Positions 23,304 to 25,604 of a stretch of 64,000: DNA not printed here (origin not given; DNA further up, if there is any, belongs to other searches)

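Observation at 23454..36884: Type IV pilus locus bracketed by glycosylation machinery: candidate pilin glycosylation system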

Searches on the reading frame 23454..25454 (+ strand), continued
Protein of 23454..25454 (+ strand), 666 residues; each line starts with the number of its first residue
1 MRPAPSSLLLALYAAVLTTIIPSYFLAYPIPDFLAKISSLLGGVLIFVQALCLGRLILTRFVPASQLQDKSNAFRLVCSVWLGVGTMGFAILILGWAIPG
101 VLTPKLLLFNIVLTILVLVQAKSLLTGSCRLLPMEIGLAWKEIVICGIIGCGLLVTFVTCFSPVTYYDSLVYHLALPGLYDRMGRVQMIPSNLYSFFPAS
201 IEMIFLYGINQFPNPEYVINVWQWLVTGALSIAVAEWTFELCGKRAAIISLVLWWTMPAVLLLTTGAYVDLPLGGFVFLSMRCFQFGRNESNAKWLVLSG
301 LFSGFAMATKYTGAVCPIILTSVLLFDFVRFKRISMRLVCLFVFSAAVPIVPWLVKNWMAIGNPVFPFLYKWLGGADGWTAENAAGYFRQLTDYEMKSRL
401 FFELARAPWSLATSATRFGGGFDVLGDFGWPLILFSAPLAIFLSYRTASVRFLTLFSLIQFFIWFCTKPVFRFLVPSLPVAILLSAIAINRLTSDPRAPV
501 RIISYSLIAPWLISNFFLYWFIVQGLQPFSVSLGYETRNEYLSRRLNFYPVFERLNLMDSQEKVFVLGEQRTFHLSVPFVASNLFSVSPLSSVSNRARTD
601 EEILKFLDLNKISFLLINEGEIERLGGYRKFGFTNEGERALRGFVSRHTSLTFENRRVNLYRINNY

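Call 24: fold_search(model_id=the predicted structure, library=pdb)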
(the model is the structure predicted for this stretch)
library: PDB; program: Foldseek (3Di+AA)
matches with E <= 10: 348; with E <= 0.001: 26
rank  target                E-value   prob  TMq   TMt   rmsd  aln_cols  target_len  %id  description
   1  5f15                  8.3e-08  1.00  0.48  0.57  10.9       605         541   13  Crystal Structure of ArnT from Cupriavidus metallidurans bound to Undecaprenyl phosphate (released 2016-02-17)
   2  8age_A                1.4e-07  1.00  0.46  0.48  11.6       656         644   12  Structure of yeast oligosaccharylransferase complex with acceptor peptide bound (released 2022-12-07)
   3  8agc_A                1.4e-07  1.00  0.47  0.45  10.6       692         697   12  Structure of yeast oligosaccharylransferase complex with lipid-linked oligosaccharide and non-acceptor peptide bound (released 2022-12-07)
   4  9n9j_I                2.1e-07  1.00  0.46  0.44  13.8       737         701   12  Structure of a GRP94 folding intermediate engaged with a CCDC134- and FKBP11-bound secretory translocon (released 2025-11-19)
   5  6s7o_A                4.1e-07  1.00  0.48  0.49  11.1       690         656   12  Cryo-EM structure of human oligosaccharyltransferase complex OST-A (released 2019-12-18)
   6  8pn9_A                4.8e-07  1.00  0.48  0.49  11.5       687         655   14  Structure of human oligosaccharyltransferase OST-A complex bound to NGI-1 (released 2024-05-08)
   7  6ezn_F                6.1e-07  1.00  0.42  0.43  12.0       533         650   14  Cryo-EM structure of the yeast oligosaccharyltransferase (OST) complex (released 2018-01-17)
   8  6ftg_5                6.4e-07  1.00  0.49  0.50  13.2       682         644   13  Subtomogram average of OST-containing ribosome-translocon complexes from canine rough microsomal membranes (released 2018-03-21)
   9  5ezm                  6.9e-07  1.00  0.48  0.58  10.6       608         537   13  Crystal Structure of ArnT from Cupriavidus metallidurans in the apo state (released 2016-02-17)
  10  6s7t_A                1.0e-06  1.00  0.45  0.43  12.2       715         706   15  Cryo-EM structure of human oligosaccharyltransferase complex OST-B (released 2019-12-18)
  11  8b6l_I                1.4e-06  1.00  0.46  0.45  13.4       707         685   10  Subtomogram average of the human Sec61-TRAP-OSTA-translocon (released 2022-12-07)
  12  8agb_A                1.6e-06  1.00  0.48  0.49  11.7       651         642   12  Structure of yeast oligosaccharylransferase complex with lipid-linked oligosaccharide bound (released 2022-12-07)
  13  7e9s_A                1.6e-06  1.00  0.43  0.35  12.8       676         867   14  Archaeal oligosaccharyltransferase AglB from Archaeoglobus fulgidus in complex with an inhibitory peptide and a dolich (released 2021-09-08)
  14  3wak                  2.9e-06  1.00  0.43  0.35  13.8       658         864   14  Crystal structure of the Archaeoglobus fulgidus oligosaccharyltransferase (O29867_ARCFU) in the apo form (released 2013-10-30)
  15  7oci_F                4.3e-06  1.00  0.44  0.46  11.1       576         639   14  Cryo-EM structure of yeast Ost6p containing oligosaccharyltransferase complex (released 2022-02-16)
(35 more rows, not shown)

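Call 25: find_encoding_contigs(protein=P0067, flank=10000, max_places=1)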
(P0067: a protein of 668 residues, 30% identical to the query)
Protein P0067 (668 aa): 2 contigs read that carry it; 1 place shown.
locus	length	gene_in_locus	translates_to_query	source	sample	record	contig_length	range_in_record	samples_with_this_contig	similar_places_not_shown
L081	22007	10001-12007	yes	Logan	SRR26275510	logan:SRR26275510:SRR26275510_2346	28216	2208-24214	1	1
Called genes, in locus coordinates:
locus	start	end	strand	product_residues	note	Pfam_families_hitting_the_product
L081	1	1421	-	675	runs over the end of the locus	PF11896:GlgE_dom_N_S, PF00128:Alpha-amylase (faint), PF21702:GLGE_C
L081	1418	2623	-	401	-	PF13439:Glyco_transf_4, PF13579:Glyco_trans_4_4, PF08323:Glyco_transf_5 (weak), PF20706:GT4-conflict, PF00534:Glycos_transf_1, PF13692:Glyco_trans_1_4, PF13524:Glyco_trans_1_2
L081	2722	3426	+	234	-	PF00483:NTP_transferase, PF12804:NTP_transf_3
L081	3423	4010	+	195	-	PF00702:Hydrolase, PF08645:PNK3P (weak), PF13419:HAD_2, PF13242:Hydrolase_like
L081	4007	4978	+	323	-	PF00288:GHMP_kinases_N, PF08544:GHMP_kinases_C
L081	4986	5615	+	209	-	PF13580:SIS_2, PF01380:SIS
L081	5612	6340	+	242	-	PF00535:Glycos_transf_2, PF13641:Glyco_tranf_2_3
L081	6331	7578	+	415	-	-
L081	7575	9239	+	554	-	PF02366:PMT (weak), PF13231:PMT_2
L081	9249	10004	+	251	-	PF00535:Glycos_transf_2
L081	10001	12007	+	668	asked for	-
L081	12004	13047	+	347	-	PF00953:Glycos_transf_4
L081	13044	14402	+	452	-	PF01266:DAO (faint), PF01593:Amino_oxidase, PF13450:NAD_binding_8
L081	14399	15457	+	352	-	PF03372:Exo_endo_phos, PF19580:Exo_endo_phos_3 (weak)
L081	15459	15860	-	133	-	PF00226:DnaJ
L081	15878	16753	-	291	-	PF00701:DHDPS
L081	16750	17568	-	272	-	PF01678:DAP_epimerase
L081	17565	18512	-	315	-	PF00515:TPR_1 (faint), PF07719:TPR_2 (faint), PF13176:TPR_7 (faint), PF13428:TPR_14 (faint), PF13429:TPR_15 (faint), PF13431:TPR_17 (faint), PF13432:TPR_16 (faint), PF14559:TPR_19 (weak), +6 more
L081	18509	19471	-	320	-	PF01734:Patatin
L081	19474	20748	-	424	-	PF02321:OEP (faint)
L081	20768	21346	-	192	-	PF00672:HAMP (faint)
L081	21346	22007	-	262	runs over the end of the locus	-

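Call 26: find_encoding_contigs(protein=P0074, flank=10000, max_places=1)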
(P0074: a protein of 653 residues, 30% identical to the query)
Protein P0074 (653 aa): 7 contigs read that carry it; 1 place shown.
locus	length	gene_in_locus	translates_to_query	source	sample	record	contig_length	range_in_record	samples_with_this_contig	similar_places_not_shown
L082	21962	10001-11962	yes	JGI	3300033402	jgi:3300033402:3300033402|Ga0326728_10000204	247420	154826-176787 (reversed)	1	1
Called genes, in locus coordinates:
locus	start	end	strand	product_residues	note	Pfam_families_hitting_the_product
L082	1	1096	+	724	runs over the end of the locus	PF00912:Transgly, PF00905:Transpeptidase, PF06832:BiPBP_C (weak)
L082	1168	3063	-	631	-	PF03169:OPT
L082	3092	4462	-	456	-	PF01134:GIDA (weak), PF01266:DAO (faint), PF03486:HI0933_like (faint), PF07992:Pyr_redox_2, PF00070:Pyr_redox, PF02852:Pyr_redox_dim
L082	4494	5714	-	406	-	PF05359:DUF748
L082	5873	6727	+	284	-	PF01592:NifU_N, PF04324:Fer2_BFD, PF01106:NifU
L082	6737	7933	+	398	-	PF00266:Aminotran_5, PF01212:Beta_elim_lyase (weak)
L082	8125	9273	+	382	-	PF01370:Epimerase, PF04321:RmlD_sub_bind, PF16363:GDP_Man_Dehyd (weak)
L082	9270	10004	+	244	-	PF00535:Glycos_transf_2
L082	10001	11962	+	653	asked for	-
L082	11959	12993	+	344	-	PF00953:Glycos_transf_4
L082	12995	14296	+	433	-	PF01266:DAO (faint), PF01593:Amino_oxidase, PF13450:NAD_binding_8, PF13738:Pyr_redox_3 (weak)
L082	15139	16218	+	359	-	PF09952:AbiEi_2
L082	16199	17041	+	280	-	PF08843:AbiEii (faint)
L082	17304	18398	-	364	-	PF13102:Phage_int_SAM_5 (faint), PF00589:Phage_integrase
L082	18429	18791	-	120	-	-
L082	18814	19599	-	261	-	-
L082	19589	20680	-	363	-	-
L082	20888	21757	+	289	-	-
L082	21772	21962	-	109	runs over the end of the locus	-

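Call 27: find_encoding_contigs(protein=P0051, flank=10000, max_places=1)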
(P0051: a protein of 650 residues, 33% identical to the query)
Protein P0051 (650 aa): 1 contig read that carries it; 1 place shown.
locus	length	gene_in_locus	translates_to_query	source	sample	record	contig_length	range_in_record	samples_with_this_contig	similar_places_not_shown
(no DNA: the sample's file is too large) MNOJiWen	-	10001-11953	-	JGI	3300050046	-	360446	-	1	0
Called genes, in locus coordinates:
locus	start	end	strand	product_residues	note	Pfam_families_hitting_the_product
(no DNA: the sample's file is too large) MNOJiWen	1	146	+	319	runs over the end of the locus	PF01073:3Beta_HSD, PF01370:Epimerase, PF02719:Polysacc_synt_2, PF04321:RmlD_sub_bind, PF13460:NAD_binding_10, PF16363:GDP_Man_Dehyd, PF07993:NAD_binding_4 (weak)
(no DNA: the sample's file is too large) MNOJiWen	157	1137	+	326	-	PF00288:GHMP_kinases_N, PF08544:GHMP_kinases_C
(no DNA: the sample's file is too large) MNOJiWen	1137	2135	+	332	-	PF01408:GFO_IDH_MocA, PF03447:NAD_binding_3 (weak), PF22725:GFO_IDH_MocA_C3, PF02894:GFO_IDH_MocA_C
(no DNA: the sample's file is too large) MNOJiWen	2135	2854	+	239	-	PF00483:NTP_transferase, PF12804:NTP_transf_3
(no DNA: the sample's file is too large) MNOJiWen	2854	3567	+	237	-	PF00923:TAL_FSA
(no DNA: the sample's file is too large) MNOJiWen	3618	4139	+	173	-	PF08645:PNK3P (weak), PF13419:HAD_2, PF00702:Hydrolase (weak), PF13242:Hydrolase_like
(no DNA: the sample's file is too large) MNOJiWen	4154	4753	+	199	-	PF13580:SIS_2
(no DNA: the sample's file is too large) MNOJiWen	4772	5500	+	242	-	PF00535:Glycos_transf_2, PF13641:Glyco_tranf_2_3 (weak)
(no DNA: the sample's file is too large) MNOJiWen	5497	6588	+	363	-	PF13439:Glyco_transf_4, PF13579:Glyco_trans_4_4, PF00534:Glycos_transf_1, PF13692:Glyco_trans_1_4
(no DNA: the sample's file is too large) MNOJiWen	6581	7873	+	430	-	PF03446:NAD_binding_2, PF03721:UDPG_MGDP_dh_N, PF00984:UDPG_MGDP_dh, PF03720:UDPG_MGDP_dh_C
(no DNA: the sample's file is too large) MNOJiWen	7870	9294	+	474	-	-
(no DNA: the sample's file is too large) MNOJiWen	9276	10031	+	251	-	PF00535:Glycos_transf_2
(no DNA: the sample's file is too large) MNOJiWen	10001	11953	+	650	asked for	PF13231:PMT_2, PF26626:DUF8201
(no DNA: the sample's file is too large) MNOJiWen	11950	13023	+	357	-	PF00953:Glycos_transf_4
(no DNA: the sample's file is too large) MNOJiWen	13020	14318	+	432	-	PF01593:Amino_oxidase, PF13450:NAD_binding_8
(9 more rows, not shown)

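Call 28: find_encoding_contigs(protein=P0001, flank=10000, max_places=1)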
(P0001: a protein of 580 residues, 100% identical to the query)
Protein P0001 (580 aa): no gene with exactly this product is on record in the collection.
